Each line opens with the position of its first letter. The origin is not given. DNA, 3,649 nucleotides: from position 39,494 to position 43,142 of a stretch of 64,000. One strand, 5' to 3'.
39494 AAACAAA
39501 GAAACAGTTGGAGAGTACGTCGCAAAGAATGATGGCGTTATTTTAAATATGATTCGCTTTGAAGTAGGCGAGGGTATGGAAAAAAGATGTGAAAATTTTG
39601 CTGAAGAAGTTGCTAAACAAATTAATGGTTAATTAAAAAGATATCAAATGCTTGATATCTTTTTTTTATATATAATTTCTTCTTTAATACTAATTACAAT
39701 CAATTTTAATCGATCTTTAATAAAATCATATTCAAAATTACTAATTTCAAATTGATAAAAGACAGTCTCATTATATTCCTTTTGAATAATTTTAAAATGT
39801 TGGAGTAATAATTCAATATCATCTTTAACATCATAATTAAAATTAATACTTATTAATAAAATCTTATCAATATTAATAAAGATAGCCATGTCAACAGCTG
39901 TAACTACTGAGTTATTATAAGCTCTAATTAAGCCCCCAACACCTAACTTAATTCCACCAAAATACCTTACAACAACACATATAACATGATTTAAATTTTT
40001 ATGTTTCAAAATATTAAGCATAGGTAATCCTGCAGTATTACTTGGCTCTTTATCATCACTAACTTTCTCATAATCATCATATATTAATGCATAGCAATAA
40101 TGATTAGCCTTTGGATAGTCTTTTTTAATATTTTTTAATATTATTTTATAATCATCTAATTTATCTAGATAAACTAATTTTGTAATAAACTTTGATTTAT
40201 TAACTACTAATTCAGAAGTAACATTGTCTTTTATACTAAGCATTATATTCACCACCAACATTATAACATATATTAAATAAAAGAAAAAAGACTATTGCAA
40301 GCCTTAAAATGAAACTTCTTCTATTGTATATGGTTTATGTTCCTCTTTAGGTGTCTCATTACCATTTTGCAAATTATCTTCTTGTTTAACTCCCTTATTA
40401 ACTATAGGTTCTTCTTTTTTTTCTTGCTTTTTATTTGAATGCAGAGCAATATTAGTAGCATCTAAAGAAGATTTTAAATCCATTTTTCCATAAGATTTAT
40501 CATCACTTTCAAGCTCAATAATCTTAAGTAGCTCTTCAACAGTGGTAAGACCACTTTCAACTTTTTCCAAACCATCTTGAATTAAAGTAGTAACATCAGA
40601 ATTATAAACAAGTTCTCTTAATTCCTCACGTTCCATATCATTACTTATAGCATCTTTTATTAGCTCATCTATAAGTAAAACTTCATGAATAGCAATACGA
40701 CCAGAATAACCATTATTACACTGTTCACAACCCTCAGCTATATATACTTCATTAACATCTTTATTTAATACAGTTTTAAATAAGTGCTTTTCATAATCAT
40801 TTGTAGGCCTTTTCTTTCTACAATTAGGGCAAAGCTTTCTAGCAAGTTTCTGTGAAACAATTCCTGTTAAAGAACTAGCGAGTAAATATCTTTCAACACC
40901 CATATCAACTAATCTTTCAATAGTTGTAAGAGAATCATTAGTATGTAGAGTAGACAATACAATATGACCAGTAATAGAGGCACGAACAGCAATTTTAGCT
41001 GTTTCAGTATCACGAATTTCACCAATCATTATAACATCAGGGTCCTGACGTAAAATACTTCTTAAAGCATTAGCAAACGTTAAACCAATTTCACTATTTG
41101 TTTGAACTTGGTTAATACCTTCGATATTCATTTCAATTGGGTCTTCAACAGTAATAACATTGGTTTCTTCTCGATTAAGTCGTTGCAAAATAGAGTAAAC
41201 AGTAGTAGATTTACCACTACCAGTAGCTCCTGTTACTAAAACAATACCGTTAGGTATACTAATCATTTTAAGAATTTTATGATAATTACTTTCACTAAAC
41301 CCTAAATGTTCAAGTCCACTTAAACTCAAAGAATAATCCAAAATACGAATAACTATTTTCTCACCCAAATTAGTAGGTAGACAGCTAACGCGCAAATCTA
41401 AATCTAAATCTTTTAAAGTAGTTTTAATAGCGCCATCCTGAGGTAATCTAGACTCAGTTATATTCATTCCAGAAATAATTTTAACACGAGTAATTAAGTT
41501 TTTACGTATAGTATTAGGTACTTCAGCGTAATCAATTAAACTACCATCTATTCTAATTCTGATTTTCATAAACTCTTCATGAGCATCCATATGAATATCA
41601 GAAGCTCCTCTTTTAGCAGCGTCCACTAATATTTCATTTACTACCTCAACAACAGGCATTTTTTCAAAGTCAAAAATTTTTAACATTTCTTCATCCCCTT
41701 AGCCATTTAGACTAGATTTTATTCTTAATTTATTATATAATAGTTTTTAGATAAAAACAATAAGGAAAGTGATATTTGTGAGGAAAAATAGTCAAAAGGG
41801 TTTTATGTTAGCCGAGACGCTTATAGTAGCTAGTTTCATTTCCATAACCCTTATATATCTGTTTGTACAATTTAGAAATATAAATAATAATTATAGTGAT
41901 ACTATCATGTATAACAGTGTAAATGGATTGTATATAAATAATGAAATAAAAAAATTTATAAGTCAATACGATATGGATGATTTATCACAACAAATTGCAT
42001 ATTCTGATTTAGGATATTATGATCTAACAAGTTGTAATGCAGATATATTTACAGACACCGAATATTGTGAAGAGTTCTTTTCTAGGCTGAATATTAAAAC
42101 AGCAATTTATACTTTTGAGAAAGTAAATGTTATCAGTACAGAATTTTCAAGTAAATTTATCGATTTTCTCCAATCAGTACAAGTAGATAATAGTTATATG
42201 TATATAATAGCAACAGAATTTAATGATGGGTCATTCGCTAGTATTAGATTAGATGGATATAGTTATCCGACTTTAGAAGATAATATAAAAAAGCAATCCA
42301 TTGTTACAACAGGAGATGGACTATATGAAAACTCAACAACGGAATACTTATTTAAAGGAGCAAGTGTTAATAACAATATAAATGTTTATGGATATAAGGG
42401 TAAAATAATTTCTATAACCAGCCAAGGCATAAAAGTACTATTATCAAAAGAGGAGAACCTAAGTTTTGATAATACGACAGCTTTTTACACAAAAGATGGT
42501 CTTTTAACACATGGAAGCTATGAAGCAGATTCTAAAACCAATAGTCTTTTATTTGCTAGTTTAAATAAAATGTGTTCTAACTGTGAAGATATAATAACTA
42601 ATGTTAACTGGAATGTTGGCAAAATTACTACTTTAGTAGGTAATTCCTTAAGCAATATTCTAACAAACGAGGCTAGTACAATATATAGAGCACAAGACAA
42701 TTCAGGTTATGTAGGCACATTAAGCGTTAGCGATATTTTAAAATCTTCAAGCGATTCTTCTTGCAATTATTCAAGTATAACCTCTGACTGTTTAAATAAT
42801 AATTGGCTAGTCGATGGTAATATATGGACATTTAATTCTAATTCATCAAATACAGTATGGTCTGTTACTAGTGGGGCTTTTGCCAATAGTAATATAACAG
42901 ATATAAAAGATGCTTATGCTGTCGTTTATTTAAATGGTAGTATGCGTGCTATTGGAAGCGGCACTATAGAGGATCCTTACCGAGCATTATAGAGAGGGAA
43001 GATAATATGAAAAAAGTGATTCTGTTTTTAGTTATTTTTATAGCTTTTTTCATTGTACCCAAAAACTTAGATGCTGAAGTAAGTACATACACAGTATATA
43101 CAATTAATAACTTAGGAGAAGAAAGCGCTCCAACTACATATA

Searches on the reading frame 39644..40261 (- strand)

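Call 33: search_protein_families(library=pfam, proteins=[window:39644-40261:-], max_evalue=0.01)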
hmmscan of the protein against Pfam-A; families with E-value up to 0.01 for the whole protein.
window:39644-40261:- (205 aa): 1 family
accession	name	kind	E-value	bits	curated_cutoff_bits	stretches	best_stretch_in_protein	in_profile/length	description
PF01205.25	UPF0029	-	1.7e-32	112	27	1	22-122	2-106/107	Uncharacterized protein family UPF0029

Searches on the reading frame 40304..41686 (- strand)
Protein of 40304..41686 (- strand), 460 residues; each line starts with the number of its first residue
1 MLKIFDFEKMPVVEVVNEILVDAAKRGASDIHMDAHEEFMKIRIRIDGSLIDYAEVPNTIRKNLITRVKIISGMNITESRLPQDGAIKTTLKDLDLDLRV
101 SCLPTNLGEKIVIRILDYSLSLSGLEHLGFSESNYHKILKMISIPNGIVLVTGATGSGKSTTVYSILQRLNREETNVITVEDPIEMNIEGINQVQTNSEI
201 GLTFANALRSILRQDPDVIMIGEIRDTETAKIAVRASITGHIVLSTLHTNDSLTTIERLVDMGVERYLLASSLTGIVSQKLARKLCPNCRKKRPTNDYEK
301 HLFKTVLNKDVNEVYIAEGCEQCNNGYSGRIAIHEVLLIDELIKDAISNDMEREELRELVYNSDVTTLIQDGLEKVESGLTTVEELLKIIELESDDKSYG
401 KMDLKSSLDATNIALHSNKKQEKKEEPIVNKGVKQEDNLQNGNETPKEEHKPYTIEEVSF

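Call 33: search_protein_families(library=pfam, proteins=[window:40304-41686:-], max_evalue=0.01)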
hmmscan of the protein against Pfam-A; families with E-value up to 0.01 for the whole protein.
window:40304-41686:- (460 aa): 15 families
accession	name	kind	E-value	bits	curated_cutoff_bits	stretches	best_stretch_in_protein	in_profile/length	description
PF00437.27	T2SSE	-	6.5e-127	423.6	24.9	1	9-387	5-369/370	Type II/IV secretion system protein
PF13173.12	AAA_14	-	7.1e-06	26.5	27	1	146-283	2-109/129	AAA domain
PF13401.12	AAA_22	-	1.1e-05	26.2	27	1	146-188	5-47/130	AAA domain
PF20720.3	nSTAND3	-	0.00013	22.2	27.2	1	134-185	6-56/155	Novel STAND NTPase 3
PF13191.12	AAA_16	-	0.00014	22.9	32.6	1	144-184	21-60/167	AAA ATPase domain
PF25199.1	nSTAND_NTPase5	-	0.00019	21.7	34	1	147-191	42-87/145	Novel STAND NTPase 5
PF01935.23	DUF87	-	0.00074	20.1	23.2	1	150-177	27-55/220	Helicase HerA, central domain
PF12775.13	AAA_7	-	0.00095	19.2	25.8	1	135-180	22-67/181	P-loop containing dynein motor region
PF13555.12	AAA_29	-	0.0011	19.1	27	1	144-163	19-39/61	P-loop containing region of AAA domain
PF03266.21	NTPase_1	-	0.0018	18.6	23.9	0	149-177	2-30/168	NTPase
PF01580.24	FtsK_SpoIIIE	-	0.0037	17.2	24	0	144-168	38-61/221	FtsK/SpoIIIE family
PF00005.33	ABC_tran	-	0.005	17.9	25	0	147-206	12-67/137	ABC transporter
PF04851.21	ResIII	-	0.0074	16.6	22.5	0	139-185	16-64/164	Type III restriction enzyme, res subunit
PF00004.35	AAA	-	0.0082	17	21.2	0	149-225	1-67/131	ATPase family associated with various cellular activities (AAA)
PF01637.24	ATPase_2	-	0.0088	16.3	33.2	0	137-207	10-81/225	ATPase domain predominantly from Archaea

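Call 79: search_protein_families(library=ncbifam, proteins=[window:40304-41686:-], max_evalue=0.001)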
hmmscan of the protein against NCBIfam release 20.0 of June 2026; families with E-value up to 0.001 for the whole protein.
window:40304-41686:- (460 aa): 20 families
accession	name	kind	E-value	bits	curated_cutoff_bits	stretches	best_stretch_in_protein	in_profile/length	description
TIGR02533.1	type_II_gspE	equivalog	1.9e-148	495.2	630.25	1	9-389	106-485/486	type II secretion system ATPase GspE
TIGR02538.1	type_IV_pilB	equivalog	5.9e-146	487.3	675.65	1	8-389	177-561/564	type IV-A pilus assembly ATPase PilB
NF007755.0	PRK10436.1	equivalog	2.8e-133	445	617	1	9-393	82-462/465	type II secretion system protein GspE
NF053534.1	T4PilAsmATPsTfpB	equivalog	4.4e-127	424.9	850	1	7-390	196-582/584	type IV pilus assembly ATPase TfpB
NF041000.1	ATPase_ComGA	equivalog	2e-79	266.3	300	1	18-282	2-265/267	competence type IV pilus ATPase ComGA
TIGR01420.1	pilT_fam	subfamily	6.4e-55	186.7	319.1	1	16-284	2-270/343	PilT/PilU family type 4a pilus ATPase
TIGR02525.1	plasmid_TraJ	equivalog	5.8e-27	94.6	368.3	1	122-263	129-273/372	plasmid transfer ATPase TraJ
TIGR02524.1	dot_icm_DotB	equivalog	3.5e-24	85.7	463.3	1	137-262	125-259/358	Dot/Icm type IV secretion system ATPase DotB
TIGR02788.1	VirB11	equivalog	4.4e-17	62.1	249.95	1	134-263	132-266/308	P-type DNA transfer ATPase VirB11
TIGR02782.1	TrbB_P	equivalog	1e-16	61.1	304.55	1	136-261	127-254/303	P-type conjugative transfer ATPase TrbB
NF058587.1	archaellum_moto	equivalog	1.6e-16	60.2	550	1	149-260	278-394/527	archaellum flagellar ATPase motor FlaI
NF010469.0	PRK13894.1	subfamily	9.9e-15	54.7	508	1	148-260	151-265/320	conjugal transfer ATPase TrbB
TIGR03819.1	heli_sec_ATPase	hypoth_equivalog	3.6e-14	52.7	373.15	1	104-264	135-302/340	TadA family conjugal transfer-associated ATPase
NF010407.0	PRK13833.1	subfamily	2.1e-11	43.8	499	1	149-264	147-264/323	conjugal transfer protein TrbB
NF010425.0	PRK13851.1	equivalog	9.3e-10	37.9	461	1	132-260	148-281/344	type IV secretion system protein VirB11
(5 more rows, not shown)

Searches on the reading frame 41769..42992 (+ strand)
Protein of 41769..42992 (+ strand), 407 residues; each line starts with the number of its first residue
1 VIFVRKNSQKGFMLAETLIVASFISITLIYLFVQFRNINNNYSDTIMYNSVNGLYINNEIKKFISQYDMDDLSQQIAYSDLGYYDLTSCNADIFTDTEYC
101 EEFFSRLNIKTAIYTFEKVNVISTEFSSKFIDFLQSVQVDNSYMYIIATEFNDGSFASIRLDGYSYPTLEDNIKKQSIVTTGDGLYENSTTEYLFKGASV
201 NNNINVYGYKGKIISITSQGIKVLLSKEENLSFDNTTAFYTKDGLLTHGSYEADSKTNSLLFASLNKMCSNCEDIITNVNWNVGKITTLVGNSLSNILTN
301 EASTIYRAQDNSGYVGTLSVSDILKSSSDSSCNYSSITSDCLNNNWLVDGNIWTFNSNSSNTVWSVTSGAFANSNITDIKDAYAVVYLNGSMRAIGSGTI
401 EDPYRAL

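Call 33: search_protein_families(library=pfam, proteins=[window:41769-42992:+], max_evalue=0.01)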
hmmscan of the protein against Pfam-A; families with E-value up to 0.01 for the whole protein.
window:41769-42992:+ (407 aa): 0 families

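Call 79: search_protein_families(library=ncbifam, proteins=[window:41769-42992:+], max_evalue=0.001)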
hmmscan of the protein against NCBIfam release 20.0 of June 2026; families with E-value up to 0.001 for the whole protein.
window:41769-42992:+ (407 aa): 0 families
